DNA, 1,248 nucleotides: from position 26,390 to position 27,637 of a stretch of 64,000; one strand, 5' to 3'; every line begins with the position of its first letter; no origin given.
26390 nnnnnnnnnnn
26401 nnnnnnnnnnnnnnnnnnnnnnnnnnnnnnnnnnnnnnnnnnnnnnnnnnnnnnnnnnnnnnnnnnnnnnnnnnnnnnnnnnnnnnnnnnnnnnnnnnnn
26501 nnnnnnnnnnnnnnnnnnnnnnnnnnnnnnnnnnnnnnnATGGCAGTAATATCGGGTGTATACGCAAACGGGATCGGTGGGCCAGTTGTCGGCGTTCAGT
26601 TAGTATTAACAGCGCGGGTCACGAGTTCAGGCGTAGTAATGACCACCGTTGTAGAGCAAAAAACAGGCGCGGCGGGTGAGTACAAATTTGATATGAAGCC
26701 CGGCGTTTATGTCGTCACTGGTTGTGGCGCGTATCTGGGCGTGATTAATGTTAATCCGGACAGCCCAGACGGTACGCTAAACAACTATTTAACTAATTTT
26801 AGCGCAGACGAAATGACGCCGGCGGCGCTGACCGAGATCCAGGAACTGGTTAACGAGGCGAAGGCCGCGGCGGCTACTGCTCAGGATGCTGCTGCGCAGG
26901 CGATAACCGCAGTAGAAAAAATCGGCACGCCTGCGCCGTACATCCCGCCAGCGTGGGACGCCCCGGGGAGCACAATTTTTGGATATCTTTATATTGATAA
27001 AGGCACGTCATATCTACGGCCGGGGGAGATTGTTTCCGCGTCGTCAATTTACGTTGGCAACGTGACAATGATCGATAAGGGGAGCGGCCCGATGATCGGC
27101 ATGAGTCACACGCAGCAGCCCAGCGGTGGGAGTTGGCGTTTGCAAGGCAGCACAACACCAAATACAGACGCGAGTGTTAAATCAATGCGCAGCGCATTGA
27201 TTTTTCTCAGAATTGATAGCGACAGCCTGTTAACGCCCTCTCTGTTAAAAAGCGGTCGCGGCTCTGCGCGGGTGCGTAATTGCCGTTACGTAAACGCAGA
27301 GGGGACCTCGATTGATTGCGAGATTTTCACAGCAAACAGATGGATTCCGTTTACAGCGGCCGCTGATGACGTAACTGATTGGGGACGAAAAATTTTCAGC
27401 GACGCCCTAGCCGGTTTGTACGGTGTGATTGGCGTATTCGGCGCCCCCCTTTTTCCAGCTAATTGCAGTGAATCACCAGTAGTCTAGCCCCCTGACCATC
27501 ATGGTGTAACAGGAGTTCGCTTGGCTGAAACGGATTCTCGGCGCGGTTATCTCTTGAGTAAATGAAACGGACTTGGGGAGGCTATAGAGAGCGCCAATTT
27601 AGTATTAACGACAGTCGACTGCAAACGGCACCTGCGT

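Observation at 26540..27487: Unassigned 315-aa protein appended after tail gene D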

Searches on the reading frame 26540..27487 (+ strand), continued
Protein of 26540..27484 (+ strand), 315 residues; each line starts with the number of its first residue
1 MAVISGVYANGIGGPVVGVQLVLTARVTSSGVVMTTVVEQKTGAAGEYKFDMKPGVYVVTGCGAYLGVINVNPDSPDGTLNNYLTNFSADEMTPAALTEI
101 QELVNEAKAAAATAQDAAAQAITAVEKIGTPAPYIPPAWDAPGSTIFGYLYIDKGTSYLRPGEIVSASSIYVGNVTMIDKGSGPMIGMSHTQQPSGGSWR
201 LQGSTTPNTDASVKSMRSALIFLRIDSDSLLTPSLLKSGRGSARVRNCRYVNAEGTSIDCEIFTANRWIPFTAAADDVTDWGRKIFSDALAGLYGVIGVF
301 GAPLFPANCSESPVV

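Call 54: find_encoding_contigs(protein=P0032, flank=8000, max_places=1)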
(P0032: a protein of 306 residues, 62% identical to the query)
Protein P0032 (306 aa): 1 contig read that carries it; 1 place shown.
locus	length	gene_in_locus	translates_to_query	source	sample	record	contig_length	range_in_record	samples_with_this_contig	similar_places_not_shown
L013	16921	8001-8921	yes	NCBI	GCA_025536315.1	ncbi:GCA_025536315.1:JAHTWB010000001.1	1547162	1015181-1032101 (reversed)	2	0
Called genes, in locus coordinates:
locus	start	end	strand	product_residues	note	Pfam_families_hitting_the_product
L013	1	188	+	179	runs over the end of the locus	PF09684:Tail_P2_I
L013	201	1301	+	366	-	PF12571:Phage_tail_fib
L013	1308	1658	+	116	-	-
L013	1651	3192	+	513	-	PF04984:Phage_sheath_1, PF17482:Phage_sheath_1C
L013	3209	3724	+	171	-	PF04985:Phage_tube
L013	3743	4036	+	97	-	PF10109:Phage_TAC_7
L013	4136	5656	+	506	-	-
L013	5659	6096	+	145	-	PF06995:Phage_P2_GpU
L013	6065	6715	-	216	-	-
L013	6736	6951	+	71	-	PF05489:Phage_tail_X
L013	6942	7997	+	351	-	PF05954:Phage_GPD (weak)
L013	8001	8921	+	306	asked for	PF08400:phage_tail_N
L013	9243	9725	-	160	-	PF10908:Tlde1_dom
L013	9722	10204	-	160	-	PF05638:T6SS_HCP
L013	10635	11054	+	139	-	PF00717:Peptidase_S24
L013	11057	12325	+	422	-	PF00817:IMS, PF11799:IMS_C, PF13438:DUF4113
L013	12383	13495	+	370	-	PF02810:SEC-C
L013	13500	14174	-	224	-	PF02586:SRAP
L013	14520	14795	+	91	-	PF02583:Trns_repr_metal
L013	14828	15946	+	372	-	PF08240:ADH_N, PF13602:ADH_zinc_N_2 (faint), PF16912:Glu_dehyd_C (weak), PF00107:ADH_zinc_N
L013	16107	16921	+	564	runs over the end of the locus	PF02203:TarH, PF12729:4HB_MCP_1 (weak), PF00672:HAMP, PF00015:MCPsignal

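Call 58: predict_structure(alignment_id=A5)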
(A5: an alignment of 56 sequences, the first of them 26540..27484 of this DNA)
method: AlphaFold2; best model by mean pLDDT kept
length: 315 residues; sequences in the alignment: 56
mean_pLDDT: 85.8   pTM: 0.60
mean pLDDT of the five models: 85.8, 85.3, 84.2, 83.2, 81.6
residues with pLDDT >= 90: 156; 70-90: 128; 50-70: 20; < 50: 11
segments of 3 or more residues with pLDDT < 50: 305-314
pLDDT, mean of each block of 10 residues (from residue 1): 92 83 84 85 91 92 86 94 89 84 84 78 67 86 97 85 96 94 93 95 90 89 92 63 85 92 92 96 92 88 49 46
secondary structure, 60 per line:
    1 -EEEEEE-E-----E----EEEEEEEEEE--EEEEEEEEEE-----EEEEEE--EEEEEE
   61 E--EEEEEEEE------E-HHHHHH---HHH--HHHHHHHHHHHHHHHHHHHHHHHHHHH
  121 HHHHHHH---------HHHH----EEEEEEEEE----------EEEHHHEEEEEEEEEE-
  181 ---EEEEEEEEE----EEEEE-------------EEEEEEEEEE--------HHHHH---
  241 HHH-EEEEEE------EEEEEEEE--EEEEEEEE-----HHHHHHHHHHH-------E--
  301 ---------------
elements in order: E2-7 E20-29 E32-41 E47-52 E55-61 E64-71 H80-85 H94-127 H137-140 E145-153 E164-166 E170-179 E184-192 E197-201 E215-224 H233-237 E245-250 E257-264 E267-274 H280-290

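Call 60: fold_search(model_id=the predicted structure, library=pdb)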
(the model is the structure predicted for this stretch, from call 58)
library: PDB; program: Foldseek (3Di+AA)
matches with E <= 10: 690; with E <= 0.001: 2
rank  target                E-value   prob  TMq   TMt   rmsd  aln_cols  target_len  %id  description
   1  7kjk_A3               3.2e-06  1.00  0.25  0.59  16.1       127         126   24  The Neck region of Phage XM1 (6-fold symmetry) (released 2021-11-03)
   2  9e7m_Ta               1.5e-05  1.00  0.25  0.78   3.1        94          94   35  In situ cryoEM structure of bacteriophage Ur-lambda tail tip complex (released 2025-11-05)
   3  8keg_a                1.7e-03  1.00  0.24  0.56  12.2       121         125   18  Cyanophage A-1(L) neck/gp5-neck fiber (released 2024-04-17)
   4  9u61_E                2.0e-03  0.90  0.19  0.04  22.3       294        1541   10  CP/MBL pathways C3 convertase C4b2a and C3 complex (released 2026-01-14)
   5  9d93_La               4.0e-03  1.00  0.23  0.57   7.4       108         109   19  Mycobacteriophage Bxb1 tail tip - Composite map and model (released 2024-09-25)
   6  9d93_Lb               1.1e-02  1.00  0.22  0.54  14.5       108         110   22  Mycobacteriophage Bxb1 tail tip - Composite map and model (released 2024-09-25)
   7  3e8v                  1.4e-02  1.00  0.19  0.57   4.0        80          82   16  Crystal structure of a possible transglutaminase-family protein proteolytic fragment from Bacteroides fragilis (released 2008-09-02)
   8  9d93_Ka               1.7e-02  1.00  0.22  0.69   4.1        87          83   20  Mycobacteriophage Bxb1 tail tip - Composite map and model (released 2024-09-25)
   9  6nxf_B                6.7e-02  0.23  0.11  0.24  15.1       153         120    8  Crystal structure of mouse REC114 PH domain in complex with ANKRD31 C terminus (released 2019-04-24)
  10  5jpm_A                7.5e-02  0.54  0.19  0.10  19.9       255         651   11  Structure of the complex of human complement C4 with MASP-2 rebuilt using iMDFF (released 2016-08-10)
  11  4mls_A                9.3e-02  0.95  0.16  0.52   5.3        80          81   20  Crystal structure of the SpyTag and SpyCatcher-deltaN1 complex (released 2013-11-13)
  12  4hss_A                1.0e-01  0.18  0.19  0.15  20.7       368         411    9  Structure of the Full-Length Major Pilin SpaD from Corynebacterium diphtheriae (released 2013-11-13)
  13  4mli_C                1.3e-01  0.93  0.16  0.52   5.3        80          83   20  Crystal structure of the SpyTag/SpyCatcher complex (released 2013-11-13)
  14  6nxf_A                1.3e-01  0.13  0.10  0.22  14.5       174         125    9  Crystal structure of mouse REC114 PH domain in complex with ANKRD31 C terminus (released 2019-04-24)
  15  4gh7_D                1.5e-01  0.06  0.12  0.13  22.8       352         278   11  Crystal structure of Anticalin N7A in complex with oncofetal fibronectin fragment Fn7B8 (released 2012-12-26)
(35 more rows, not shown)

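Call 89: search_solved_structures(query=L003:9001-10824:+, max_evalue=1)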
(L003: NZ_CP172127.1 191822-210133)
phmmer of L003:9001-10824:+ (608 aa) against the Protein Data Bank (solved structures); distinct sequences matched with E-value up to 1: 5.
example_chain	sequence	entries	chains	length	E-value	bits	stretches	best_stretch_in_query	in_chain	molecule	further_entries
9e7m_Ta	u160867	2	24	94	6.5e-09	37.9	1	4-85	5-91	Tail fiber protein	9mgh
6bjh_A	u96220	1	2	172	0.57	11.7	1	189-234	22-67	RNA silencing suppressor p19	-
1rpu_A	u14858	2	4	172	0.58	11.7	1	189-234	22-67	19 kDa protein | RNA silencing suppressor p19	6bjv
6bjg_A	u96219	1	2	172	0.58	11.7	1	189-234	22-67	RNA silencing suppressor p19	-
5u6k_A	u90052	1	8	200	0.96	11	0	307-382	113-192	DNA topoisomerase 2-binding protein 1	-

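Call 90: search_solved_structures(query=L002:9001-10008:+, max_evalue=1)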
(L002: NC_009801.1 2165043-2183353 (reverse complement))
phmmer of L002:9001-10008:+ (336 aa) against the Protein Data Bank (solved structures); distinct sequences matched with E-value up to 1: 4.
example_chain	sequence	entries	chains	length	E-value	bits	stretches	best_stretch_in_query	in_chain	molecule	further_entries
9e7m_Ta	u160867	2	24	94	5.7e-09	39.2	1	4-85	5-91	Tail fiber protein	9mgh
7boz_a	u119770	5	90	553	0.018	17.8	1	100-217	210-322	N-teminal of mature bacteriophage T7 tail fiber protein gp17 | Tail fiber protein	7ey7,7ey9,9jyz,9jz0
6hiv_BN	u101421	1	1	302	0.37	13.5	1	91-153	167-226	mL80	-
9mgw_3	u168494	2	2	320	0.4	13.4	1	105-165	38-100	LHCA3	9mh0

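Call 91: search_protein_families(library=phrogs, proteins=[L003:9001-10824:+, L002:9001-10008:+], max_evalue=0.001)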
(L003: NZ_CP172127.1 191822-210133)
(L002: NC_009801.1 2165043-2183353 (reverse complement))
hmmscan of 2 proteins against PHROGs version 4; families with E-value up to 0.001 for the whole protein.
L003:9001-10824:+ (608 aa): 14 families
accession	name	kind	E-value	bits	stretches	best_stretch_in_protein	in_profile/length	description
phrog_13714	-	tail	1.4e-214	715.1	1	107-608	132-631/631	tail fiber protein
phrog_7032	-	tail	2.3e-156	523.3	1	82-602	345-860/866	tail fiber protein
phrog_4128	-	tail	3.7e-119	400.4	1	4-608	5-603/603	tail fiber protein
phrog_2636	-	tail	1.7e-31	110.9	1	3-138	4-145/568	tail fiber protein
phrog_3279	-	tail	1.9e-22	81.4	1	4-143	5-153/396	tail fiber protein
phrog_366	-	tail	2.7e-19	70.9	1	4-141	5-151/474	tail fiber protein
phrog_17582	-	tail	6.7e-18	65.9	1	3-135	4-138/296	tail fiber protein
phrog_1419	-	tail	2.6e-17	63.3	1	4-142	5-152/793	tail protein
phrog_23469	-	unknown function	8.1e-15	55.3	1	1-151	1-156/673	-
phrog_37493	-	unknown function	5.8e-14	52.8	1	325-529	315-513/585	-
phrog_295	-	tail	6.6e-14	52.7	1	3-143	4-149/794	tail fiber protein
phrog_6578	-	tail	2.8e-12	46.3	1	32-145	1-111/1210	tail fiber protein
phrog_11437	-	unknown function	6.5e-10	40.1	1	4-60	5-61/72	-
phrog_8713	-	tail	8.8e-10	39.2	1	3-139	4-149/509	tail fiber protein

L002:9001-10008:+ (336 aa): 11 families
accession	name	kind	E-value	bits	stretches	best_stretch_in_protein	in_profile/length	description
phrog_4128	-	tail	8.9e-42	144.9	1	4-264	5-250/603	tail fiber protein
phrog_2636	-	tail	4.7e-31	109.4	1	3-144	4-152/568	tail fiber protein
phrog_3279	-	tail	1.7e-24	88.1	1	4-144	5-150/396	tail fiber protein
phrog_1419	-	tail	4.7e-21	75.7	1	4-137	5-143/793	tail protein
phrog_366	-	tail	3.3e-20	74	1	4-151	5-157/474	tail fiber protein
phrog_23469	-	unknown function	1.8e-17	64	1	1-155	1-157/673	-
phrog_17582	-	tail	6.4e-17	62.7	1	3-127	4-135/296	tail fiber protein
phrog_295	-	tail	2.3e-15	57.5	1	3-167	4-171/794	tail fiber protein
phrog_11437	-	unknown function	3.2e-10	41.1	1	4-60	5-61/72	-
phrog_8713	-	tail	1e-09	39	1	3-104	4-110/509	tail fiber protein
phrog_6578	-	tail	0.00014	20.8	0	32-140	1-114/1210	tail fiber protein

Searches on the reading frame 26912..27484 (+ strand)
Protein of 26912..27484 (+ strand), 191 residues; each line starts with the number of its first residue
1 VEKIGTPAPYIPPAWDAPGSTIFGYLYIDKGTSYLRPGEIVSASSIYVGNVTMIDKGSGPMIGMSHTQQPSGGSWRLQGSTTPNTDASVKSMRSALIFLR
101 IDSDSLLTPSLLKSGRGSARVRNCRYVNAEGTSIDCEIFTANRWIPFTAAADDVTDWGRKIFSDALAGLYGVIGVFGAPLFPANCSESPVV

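Call 34: search_protein_families(library=pfam, proteins=[window:26924-27484:+], max_evalue=1)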
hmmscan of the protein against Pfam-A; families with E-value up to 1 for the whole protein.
window:26924-27484:+ (187 aa): 0 families

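Call 50: search_protein_representatives(protein=window:26912-27484:+)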
Query: 191 residues. Proteins with E-value up to 0.001 (for the whole library): 156; up to 1e-10: 46; up to 1e-30: 3. The best 150 are listed.
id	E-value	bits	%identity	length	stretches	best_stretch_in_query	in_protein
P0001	3.3e-124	428.2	100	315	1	1-191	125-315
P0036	3.5e-40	154.0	45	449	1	10-175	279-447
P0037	2.9e-39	151.0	51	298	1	10-168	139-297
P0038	7.8e-27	110.5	38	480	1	9-174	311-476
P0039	4.4e-24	101.5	40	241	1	9-172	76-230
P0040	1.6e-22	96.4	42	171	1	28-179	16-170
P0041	3.1e-21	92.2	38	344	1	7-174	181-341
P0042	9.9e-21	90.6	38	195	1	7-186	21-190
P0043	1.3e-20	90.2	39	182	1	9-180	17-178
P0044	1.8e-19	86.4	39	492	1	11-176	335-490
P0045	2.6e-19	85.9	45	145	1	36-174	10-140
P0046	1.9e-18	83.1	52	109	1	96-173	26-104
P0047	2.3e-18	82.8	35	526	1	13-173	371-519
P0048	3.0e-18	82.5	38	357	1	11-175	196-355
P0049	5.4e-18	81.6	36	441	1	13-173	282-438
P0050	6.2e-18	81.4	33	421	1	6-176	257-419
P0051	1.2e-17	80.5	32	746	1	6-176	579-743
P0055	1.0e-16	77.4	34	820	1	14-176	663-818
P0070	7.8e-13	64.8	34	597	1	11-173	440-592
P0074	1.5e-11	60.6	34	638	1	37-173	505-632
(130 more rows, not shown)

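Call 55: find_encoding_contigs(protein=P0036, flank=8000, max_places=1)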
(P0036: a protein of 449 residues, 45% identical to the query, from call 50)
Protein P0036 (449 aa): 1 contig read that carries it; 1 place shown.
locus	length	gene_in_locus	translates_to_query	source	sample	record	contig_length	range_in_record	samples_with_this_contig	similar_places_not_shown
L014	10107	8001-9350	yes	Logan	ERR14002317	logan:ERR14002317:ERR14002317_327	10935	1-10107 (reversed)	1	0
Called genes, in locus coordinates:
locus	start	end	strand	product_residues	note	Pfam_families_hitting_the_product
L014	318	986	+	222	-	-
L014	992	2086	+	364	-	PF06114:Peptidase_M78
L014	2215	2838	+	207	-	-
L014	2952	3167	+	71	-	-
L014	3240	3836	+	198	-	PF07105:DUF1367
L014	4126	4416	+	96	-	PF06576:DUF1133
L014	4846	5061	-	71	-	-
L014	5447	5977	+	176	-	-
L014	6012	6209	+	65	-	-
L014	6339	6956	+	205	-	-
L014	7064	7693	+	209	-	-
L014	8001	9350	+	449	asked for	PF08400:phage_tail_N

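Call 70: search_solved_structures(query=A6, max_evalue=1)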
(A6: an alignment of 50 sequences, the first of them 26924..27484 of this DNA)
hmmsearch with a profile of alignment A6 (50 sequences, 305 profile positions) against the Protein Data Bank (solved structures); distinct sequences matched with E-value up to 1: 3.
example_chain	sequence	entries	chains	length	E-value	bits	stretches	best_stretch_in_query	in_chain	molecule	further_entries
9e7m_Ta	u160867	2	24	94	1.7e-16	63.7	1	2-86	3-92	Tail fiber protein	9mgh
7kjk_A3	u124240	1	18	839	9.7e-06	28.4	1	2-140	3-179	Collar spike protein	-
1o1w_A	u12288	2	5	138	0.48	12.9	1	24-80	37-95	RIBONUCLEASE H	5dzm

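Call 74: predict_structure(alignment_id=A6)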
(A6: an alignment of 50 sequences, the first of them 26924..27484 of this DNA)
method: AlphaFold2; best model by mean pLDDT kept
length: 187 residues; sequences in the alignment: 50
mean_pLDDT: 90.2   pTM: 0.82
mean pLDDT of the five models: 90.2, 88.5, 88.0, 87.6, 87.2
residues with pLDDT >= 90: 141; 70-90: 31; 50-70: 12; < 50: 3
segments of 3 or more residues with pLDDT < 50: none
pLDDT, mean of each block of 10 residues (from residue 1): 88 97 90 97 96 94 95 95 91 96 75 82 97 94 97 95 96 72 57
secondary structure, 60 per line:
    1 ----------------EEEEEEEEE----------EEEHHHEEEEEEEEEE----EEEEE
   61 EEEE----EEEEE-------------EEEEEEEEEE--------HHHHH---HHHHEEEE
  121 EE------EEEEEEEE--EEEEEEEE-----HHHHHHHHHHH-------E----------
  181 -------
elements in order: E17-25 E36-38 E42-51 E56-64 E69-73 E87-96 H105-109 H113-116 E117-122 E129-136 E139-146 H152-162

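Call 87: search_protein_families(library=pfam, proteins=[P0036, P0038, P0041, P0044, P0047, P0050, P0051, P0055, P0070, P0074], max_evalue=0.001)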
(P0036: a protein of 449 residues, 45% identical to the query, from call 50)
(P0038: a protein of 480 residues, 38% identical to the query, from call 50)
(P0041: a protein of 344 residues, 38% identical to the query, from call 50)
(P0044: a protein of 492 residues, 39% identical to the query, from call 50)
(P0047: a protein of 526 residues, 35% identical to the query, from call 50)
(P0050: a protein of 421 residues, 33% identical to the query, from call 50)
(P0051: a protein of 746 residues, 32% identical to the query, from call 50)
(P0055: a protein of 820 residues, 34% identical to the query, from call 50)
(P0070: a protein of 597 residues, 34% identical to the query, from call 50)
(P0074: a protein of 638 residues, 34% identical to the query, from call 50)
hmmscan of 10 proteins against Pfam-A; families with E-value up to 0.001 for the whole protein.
P0036 (449 aa): 1 family
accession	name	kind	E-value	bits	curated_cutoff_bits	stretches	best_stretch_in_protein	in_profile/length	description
PF08400.16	phage_tail_N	-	1.4e-14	54.7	26.6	1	4-120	2-119/134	Prophage tail fibre N-terminal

P0038 (480 aa): 3 families
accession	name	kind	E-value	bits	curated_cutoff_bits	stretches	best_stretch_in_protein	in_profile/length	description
PF08400.16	phage_tail_N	-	8.1e-20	71.6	26.6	1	3-126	4-128/134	Prophage tail fibre N-terminal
PF01391.23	Collagen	-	2.4e-15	56.5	27.2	2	178-235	1-58/60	Collagen triple helix repeat (20 copies)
PF13620.12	CarboxypepD_reg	-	2.2e-05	25.1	32.3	1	4-84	2-77/82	Carboxypeptidase regulatory-like domain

P0041 (344 aa): 0 families

P0044 (492 aa): 0 families

P0047 (526 aa): 1 family
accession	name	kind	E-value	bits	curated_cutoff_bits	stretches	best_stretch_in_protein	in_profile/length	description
PF08400.16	phage_tail_N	-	1.2e-14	54.9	26.6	1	8-124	5-121/134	Prophage tail fibre N-terminal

P0050 (421 aa): 0 families

P0051 (746 aa): 4 families
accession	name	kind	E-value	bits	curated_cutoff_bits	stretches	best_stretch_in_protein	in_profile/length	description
PF01391.23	Collagen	-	7.4e-30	103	27.2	4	325-383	1-59/60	Collagen triple helix repeat (20 copies)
PF08400.16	phage_tail_N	-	2.5e-20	73.3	26.6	1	3-127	4-129/134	Prophage tail fibre N-terminal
PF02839.19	CBM_5_12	-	5.8e-10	39.5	26.2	1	283-318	5-43/44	Carbohydrate-binding module family 5/12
PF13620.12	CarboxypepD_reg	-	0.00061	20.5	32.3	0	3-62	1-55/82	Carboxypeptidase regulatory-like domain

P0055 (820 aa): 3 families
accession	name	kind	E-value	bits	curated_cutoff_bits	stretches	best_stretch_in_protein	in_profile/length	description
PF08400.16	phage_tail_N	-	5.4e-15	56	26.6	1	5-119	3-117/134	Prophage tail fibre N-terminal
PF02839.19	CBM_5_12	-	8.4e-07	29.4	26.2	0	131-164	5-44/44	Carbohydrate-binding module family 5/12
PF13620.12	CarboxypepD_reg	-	0.00015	22.5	32.3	1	6-83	1-73/82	Carboxypeptidase regulatory-like domain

P0070 (597 aa): 4 families
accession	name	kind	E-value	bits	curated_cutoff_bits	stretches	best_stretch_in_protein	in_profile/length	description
PF08400.16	phage_tail_N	-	2.2e-19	70.2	26.6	1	3-127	4-129/134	Prophage tail fibre N-terminal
PF01391.23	Collagen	-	6.3e-11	42.3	27.2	2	177-221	9-53/60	Collagen triple helix repeat (20 copies)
PF13620.12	CarboxypepD_reg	-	5.3e-06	27.1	32.3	1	3-84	1-77/82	Carboxypeptidase regulatory-like domain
PF02839.19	CBM_5_12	-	1.1e-05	25.7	26.2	0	136-158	2-24/44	Carbohydrate-binding module family 5/12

P0074 (638 aa): 1 family
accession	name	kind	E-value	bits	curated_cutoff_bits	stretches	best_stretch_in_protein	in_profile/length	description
PF08400.16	phage_tail_N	-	2.3e-13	50.7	26.6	1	4-118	2-117/134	Prophage tail fibre N-terminal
